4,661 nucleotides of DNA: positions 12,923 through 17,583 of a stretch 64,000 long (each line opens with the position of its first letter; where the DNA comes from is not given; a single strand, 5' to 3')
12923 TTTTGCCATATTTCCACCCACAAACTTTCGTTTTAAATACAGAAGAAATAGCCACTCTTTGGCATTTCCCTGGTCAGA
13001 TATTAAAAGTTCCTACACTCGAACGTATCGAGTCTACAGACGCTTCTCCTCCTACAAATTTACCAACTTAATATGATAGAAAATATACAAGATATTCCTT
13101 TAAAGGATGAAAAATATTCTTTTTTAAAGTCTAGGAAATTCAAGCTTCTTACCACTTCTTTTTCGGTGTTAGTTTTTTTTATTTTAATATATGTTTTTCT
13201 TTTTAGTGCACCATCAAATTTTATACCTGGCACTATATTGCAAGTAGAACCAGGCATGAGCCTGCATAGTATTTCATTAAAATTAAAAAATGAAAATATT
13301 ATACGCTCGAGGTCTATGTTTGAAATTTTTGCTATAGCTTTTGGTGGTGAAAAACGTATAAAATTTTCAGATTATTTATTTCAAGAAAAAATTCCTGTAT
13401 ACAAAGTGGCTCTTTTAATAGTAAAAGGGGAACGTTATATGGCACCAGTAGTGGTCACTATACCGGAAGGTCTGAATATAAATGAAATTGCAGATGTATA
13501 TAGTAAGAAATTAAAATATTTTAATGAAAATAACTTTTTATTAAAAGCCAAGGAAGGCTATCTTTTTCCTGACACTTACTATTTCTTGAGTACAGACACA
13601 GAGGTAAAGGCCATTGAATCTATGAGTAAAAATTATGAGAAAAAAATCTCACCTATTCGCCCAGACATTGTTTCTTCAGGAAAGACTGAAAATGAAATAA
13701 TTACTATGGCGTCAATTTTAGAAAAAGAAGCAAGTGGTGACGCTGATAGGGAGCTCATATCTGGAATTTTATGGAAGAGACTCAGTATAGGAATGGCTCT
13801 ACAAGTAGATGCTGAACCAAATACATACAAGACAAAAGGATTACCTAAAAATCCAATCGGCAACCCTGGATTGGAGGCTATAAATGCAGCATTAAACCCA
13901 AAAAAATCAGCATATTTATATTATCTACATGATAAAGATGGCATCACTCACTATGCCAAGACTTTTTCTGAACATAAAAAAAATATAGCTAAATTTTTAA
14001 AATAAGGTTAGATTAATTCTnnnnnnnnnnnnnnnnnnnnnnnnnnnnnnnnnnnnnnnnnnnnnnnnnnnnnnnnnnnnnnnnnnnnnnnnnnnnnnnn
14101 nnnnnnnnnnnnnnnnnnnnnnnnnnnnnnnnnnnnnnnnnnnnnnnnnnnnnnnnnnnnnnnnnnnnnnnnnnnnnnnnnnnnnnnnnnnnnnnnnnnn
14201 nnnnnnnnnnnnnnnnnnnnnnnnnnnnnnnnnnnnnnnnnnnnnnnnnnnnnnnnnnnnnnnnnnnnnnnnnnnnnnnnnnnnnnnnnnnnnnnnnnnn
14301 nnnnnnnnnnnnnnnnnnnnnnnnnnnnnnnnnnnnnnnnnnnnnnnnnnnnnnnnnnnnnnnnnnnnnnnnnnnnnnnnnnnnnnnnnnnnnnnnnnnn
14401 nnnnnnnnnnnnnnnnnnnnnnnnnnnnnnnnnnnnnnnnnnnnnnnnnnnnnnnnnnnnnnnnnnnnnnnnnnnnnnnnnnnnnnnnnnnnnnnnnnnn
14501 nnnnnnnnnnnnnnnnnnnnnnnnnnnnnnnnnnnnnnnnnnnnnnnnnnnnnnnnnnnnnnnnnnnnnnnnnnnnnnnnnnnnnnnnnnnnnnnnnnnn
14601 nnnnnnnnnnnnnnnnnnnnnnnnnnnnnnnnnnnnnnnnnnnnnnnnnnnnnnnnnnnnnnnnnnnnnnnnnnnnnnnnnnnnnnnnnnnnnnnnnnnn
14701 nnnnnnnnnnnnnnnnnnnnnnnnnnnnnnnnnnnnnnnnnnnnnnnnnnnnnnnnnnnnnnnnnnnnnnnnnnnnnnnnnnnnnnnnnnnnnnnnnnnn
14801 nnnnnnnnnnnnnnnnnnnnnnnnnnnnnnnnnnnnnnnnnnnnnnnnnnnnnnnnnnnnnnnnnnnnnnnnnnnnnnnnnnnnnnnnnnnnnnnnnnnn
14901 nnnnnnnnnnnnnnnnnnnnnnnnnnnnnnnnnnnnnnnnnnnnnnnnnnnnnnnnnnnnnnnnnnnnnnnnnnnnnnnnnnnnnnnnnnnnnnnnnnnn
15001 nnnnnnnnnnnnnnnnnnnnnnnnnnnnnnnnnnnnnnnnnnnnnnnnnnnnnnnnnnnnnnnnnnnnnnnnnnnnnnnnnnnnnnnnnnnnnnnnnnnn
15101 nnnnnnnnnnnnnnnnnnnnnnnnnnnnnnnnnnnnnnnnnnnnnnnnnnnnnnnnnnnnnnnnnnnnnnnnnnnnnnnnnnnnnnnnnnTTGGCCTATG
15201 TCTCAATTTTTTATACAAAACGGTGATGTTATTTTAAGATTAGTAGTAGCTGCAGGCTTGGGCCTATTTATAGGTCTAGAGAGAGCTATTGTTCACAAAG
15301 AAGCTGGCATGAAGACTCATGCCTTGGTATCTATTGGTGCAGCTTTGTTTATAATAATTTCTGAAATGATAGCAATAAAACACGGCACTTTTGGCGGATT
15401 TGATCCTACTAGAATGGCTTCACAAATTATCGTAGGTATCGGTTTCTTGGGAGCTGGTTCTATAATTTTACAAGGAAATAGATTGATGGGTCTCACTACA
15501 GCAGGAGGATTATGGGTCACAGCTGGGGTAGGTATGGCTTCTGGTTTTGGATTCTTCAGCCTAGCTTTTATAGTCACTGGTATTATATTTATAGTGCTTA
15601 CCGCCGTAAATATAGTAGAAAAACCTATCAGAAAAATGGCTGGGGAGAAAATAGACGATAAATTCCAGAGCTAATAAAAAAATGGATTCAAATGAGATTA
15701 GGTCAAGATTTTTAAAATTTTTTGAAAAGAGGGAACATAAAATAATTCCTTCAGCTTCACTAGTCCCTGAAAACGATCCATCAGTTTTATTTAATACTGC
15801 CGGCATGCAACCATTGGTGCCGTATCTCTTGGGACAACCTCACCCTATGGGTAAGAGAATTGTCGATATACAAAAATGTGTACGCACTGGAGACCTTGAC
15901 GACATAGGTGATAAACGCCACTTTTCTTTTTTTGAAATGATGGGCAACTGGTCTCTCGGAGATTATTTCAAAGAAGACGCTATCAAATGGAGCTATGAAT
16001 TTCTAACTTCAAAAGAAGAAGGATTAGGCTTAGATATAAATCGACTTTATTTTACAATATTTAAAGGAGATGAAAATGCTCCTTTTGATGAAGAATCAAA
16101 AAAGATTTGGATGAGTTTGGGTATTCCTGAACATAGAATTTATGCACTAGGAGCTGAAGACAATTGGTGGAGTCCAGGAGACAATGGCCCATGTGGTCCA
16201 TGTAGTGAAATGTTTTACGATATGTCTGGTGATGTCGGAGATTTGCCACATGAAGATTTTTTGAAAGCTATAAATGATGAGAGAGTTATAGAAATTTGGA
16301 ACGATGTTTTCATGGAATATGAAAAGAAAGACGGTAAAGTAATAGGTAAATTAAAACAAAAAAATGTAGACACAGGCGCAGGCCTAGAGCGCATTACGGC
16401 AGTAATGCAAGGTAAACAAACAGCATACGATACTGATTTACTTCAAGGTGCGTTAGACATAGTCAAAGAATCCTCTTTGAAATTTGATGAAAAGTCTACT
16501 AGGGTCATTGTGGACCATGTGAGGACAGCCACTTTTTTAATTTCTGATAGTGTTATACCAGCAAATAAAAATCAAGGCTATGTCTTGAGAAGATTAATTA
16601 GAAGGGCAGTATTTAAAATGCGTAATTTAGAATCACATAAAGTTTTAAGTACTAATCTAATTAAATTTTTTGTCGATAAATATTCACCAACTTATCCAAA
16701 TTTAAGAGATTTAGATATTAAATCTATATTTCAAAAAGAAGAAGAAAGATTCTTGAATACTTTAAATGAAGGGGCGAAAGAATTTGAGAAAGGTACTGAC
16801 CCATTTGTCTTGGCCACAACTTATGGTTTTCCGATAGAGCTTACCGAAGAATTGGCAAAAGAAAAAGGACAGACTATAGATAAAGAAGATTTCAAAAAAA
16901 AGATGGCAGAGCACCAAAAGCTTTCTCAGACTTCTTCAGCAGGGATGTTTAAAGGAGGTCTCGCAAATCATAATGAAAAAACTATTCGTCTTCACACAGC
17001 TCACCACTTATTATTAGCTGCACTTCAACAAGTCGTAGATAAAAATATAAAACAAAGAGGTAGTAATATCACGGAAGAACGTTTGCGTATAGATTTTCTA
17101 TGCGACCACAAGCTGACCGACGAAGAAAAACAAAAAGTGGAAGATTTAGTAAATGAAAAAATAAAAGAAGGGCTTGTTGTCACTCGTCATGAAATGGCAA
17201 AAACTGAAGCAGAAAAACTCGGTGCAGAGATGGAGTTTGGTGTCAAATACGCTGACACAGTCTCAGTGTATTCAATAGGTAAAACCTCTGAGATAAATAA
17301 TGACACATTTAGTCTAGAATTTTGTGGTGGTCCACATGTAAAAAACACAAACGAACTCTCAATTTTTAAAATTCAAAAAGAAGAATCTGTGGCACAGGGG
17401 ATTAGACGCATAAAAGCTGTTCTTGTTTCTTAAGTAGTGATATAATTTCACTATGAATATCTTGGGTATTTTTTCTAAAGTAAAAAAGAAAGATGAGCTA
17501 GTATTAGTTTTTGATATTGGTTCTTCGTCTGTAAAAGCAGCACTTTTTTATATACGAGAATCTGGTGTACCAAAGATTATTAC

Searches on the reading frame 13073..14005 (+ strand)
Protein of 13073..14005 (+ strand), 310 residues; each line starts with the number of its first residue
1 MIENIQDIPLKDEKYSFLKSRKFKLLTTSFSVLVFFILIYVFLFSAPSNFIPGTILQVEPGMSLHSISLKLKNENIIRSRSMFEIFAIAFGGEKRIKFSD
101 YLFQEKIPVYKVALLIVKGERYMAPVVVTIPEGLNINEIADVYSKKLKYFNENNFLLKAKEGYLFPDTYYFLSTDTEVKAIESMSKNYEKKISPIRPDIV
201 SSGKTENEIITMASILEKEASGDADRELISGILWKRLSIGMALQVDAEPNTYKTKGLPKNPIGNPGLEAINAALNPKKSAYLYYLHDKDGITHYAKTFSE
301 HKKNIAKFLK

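Call 86: search_protein_families(library=pfam, proteins=[window:13073-14005:+], max_evalue=0.000001)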
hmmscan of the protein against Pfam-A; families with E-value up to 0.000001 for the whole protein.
window:13073-14005:+ (310 aa): 1 family
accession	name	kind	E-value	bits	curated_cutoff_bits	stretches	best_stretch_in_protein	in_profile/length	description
PF02618.21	YceG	-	2.8e-58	198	32.4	2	57-247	2-193/275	YceG-like family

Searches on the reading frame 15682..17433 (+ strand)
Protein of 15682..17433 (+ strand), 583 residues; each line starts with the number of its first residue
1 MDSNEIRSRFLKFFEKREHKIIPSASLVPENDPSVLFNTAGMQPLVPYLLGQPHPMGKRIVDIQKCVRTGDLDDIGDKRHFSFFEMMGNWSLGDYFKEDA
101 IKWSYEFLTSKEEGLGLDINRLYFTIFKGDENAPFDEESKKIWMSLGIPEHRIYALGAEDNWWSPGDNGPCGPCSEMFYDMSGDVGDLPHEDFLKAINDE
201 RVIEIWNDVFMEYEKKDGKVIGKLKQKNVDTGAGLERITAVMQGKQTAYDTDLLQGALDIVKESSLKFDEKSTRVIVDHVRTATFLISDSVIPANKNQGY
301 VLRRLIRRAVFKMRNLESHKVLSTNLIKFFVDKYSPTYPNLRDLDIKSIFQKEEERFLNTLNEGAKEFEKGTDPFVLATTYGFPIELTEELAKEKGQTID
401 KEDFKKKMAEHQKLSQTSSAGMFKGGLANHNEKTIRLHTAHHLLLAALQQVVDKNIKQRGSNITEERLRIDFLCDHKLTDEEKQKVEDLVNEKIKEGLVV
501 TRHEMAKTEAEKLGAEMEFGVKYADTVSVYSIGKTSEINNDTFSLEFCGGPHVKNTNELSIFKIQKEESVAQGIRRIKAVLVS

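Call 19: search_protein_families(library=pfam, proteins=[window:15682-17433:+], max_evalue=0.00001)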
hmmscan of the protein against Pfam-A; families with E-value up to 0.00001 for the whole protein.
window:15682-17433:+ (583 aa): 2 families
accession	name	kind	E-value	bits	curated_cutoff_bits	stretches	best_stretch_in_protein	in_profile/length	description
PF01411.24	tRNA-synt_2c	-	3.6e-128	428.9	30.3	1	5-423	1-436/552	tRNA synthetases class II (A)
PF07973.19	tRNA_SAD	-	1.5e-15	57.3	24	1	527-577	1-43/44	Threonyl and Alanyl tRNA synthetase second additional domain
